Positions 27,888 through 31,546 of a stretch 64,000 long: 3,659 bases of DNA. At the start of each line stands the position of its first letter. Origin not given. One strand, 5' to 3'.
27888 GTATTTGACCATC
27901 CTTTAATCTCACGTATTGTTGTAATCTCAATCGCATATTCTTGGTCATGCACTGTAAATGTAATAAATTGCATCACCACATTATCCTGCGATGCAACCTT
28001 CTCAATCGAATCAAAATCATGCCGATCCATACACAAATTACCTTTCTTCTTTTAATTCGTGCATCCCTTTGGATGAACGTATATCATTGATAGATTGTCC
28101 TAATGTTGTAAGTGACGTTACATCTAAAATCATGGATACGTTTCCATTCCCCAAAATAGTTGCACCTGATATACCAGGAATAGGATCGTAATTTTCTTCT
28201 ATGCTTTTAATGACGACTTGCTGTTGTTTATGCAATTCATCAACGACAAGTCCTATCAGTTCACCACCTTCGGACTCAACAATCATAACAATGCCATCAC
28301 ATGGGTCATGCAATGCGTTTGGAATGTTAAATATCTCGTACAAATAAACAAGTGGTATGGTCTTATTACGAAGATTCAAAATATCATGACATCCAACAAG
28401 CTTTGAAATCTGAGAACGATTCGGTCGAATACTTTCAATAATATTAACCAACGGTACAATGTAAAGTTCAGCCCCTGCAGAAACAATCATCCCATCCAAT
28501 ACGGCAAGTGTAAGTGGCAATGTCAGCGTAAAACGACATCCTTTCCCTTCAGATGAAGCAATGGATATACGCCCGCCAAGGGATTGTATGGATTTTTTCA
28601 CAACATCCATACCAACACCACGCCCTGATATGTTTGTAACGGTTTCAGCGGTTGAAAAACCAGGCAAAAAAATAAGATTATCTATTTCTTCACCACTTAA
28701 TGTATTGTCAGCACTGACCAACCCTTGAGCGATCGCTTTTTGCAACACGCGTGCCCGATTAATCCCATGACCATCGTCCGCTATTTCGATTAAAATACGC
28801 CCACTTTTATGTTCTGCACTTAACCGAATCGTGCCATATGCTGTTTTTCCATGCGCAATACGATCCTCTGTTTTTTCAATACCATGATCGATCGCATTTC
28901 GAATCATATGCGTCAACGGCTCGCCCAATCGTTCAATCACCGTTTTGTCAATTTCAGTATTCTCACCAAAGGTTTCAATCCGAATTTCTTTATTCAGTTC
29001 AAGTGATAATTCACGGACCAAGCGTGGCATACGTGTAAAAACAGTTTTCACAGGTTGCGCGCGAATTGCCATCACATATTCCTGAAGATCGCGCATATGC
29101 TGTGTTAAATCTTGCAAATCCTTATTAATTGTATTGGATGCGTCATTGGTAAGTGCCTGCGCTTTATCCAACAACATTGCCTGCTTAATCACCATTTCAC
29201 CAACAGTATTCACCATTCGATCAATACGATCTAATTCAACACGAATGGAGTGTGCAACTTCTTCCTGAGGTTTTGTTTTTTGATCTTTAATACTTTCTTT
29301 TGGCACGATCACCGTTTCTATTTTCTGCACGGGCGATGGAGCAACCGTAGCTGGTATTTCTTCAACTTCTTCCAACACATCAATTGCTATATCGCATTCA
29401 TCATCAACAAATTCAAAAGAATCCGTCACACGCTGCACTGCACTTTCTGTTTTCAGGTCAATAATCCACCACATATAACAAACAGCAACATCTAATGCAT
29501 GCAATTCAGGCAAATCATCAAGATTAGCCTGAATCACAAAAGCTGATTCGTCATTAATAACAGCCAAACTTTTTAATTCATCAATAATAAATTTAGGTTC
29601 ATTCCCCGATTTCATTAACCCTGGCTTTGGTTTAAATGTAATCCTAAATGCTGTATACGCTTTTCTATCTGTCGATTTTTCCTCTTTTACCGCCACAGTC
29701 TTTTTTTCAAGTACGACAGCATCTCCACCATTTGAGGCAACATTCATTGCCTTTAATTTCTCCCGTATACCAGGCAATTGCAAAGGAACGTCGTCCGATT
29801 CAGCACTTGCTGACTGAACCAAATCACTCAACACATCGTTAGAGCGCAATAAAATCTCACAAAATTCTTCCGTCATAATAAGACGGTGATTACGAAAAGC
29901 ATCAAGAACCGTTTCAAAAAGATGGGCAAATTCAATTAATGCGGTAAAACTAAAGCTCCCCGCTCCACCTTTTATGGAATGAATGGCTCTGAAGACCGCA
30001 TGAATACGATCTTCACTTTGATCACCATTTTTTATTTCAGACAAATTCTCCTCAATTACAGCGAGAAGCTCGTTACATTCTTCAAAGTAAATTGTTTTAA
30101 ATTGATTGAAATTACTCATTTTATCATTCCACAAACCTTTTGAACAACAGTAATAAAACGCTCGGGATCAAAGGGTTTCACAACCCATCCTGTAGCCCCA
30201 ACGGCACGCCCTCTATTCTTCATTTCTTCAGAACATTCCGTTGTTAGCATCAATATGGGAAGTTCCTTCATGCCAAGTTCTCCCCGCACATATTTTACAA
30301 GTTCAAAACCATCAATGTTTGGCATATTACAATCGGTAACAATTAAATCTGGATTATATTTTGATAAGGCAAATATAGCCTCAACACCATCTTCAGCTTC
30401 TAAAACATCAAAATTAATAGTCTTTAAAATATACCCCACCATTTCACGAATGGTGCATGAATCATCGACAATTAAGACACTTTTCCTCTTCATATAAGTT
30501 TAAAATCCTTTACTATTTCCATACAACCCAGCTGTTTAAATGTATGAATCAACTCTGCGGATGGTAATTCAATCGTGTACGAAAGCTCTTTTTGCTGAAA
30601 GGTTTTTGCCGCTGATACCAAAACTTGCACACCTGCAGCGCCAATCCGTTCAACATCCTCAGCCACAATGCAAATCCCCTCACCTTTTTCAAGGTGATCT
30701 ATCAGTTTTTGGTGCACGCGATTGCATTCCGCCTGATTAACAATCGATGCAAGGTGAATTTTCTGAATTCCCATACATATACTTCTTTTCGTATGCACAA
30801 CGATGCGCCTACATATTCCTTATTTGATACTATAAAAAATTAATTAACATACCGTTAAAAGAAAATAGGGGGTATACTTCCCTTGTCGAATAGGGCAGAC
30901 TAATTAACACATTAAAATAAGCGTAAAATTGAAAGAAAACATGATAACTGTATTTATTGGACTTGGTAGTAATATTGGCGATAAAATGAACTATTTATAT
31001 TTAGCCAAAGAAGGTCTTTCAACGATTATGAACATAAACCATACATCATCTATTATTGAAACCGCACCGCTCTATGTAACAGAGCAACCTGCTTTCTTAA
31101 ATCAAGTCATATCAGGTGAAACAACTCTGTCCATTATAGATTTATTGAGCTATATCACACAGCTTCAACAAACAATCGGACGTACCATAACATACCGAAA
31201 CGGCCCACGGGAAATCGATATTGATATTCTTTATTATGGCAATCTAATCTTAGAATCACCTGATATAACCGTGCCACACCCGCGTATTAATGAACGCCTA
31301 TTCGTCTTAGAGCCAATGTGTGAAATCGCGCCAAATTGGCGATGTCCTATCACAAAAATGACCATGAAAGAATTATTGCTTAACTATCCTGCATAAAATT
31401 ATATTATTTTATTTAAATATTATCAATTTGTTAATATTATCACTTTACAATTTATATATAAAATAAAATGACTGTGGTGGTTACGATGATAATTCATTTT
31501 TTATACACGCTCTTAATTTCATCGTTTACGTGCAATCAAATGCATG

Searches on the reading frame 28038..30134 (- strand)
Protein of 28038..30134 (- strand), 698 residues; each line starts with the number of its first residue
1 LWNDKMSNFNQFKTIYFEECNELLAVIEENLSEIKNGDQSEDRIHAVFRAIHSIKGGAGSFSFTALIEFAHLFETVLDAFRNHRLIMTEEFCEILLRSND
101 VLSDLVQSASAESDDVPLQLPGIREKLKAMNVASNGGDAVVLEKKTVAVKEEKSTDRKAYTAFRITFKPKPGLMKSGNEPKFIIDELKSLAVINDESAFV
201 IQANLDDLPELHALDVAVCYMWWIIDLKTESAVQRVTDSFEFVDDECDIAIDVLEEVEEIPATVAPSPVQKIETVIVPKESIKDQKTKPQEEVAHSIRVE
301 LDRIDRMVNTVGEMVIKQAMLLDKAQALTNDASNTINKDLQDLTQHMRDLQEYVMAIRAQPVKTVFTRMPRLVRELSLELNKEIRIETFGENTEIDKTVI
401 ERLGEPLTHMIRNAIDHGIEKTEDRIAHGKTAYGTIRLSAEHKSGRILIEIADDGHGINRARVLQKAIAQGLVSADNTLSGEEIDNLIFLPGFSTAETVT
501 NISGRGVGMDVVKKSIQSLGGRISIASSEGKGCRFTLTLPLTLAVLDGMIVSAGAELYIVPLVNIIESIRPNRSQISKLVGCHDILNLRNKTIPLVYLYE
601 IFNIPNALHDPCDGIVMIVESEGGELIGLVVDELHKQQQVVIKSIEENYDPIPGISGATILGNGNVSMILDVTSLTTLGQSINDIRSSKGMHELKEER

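Call 6: search_protein_families(library=pfam, proteins=[window:28038-30134:-], max_evalue=0.001)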
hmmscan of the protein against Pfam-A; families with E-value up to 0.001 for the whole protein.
window:28038-30134:- (698 aa): 4 families
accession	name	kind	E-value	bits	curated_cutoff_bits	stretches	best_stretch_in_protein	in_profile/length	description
PF01584.24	CheW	-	7.8e-26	90.8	23.5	1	548-675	2-133/138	CheW-like domain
PF02518.31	HATPase_c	-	6.9e-19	68.8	26.4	1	406-542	5-110/111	Histidine kinase-, DNA gyrase B-, and HSP90-like ATPase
PF02895.20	H-kinase_dim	-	1.2e-15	58.2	23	1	295-357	2-68/68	Signal transducing histidine kinase, homodimeric domain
PF01627.28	Hpt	-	3.7e-15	56.4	24.6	1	13-105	3-77/84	Hpt domain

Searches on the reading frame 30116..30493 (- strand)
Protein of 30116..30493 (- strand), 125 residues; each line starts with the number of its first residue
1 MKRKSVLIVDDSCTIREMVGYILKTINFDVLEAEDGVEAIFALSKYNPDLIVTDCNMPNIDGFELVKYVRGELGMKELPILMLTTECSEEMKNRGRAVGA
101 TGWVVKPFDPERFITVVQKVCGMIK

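Call 6: search_protein_families(library=pfam, proteins=[window:30116-30493:-], max_evalue=0.001)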
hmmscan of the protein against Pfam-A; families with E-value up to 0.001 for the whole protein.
window:30116-30493:- (125 aa): 1 family
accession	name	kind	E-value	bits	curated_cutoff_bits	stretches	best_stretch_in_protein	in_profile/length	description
PF00072.30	Response_reg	-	1.1e-25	90.3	30.2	1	6-117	1-110/111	Response regulator receiver domain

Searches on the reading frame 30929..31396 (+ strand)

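Call 6: search_protein_families(library=pfam, proteins=[window:30929-31396:+], max_evalue=0.001)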
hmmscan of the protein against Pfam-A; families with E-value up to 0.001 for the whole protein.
window:30929-31396:+ (155 aa): 1 family
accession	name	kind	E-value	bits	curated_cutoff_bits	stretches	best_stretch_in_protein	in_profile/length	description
PF01288.25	HPPK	-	4.6e-33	114.5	25.7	1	9-135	1-116/116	7,8-dihydro-6-hydroxymethylpterin-pyrophosphokinase (HPPK)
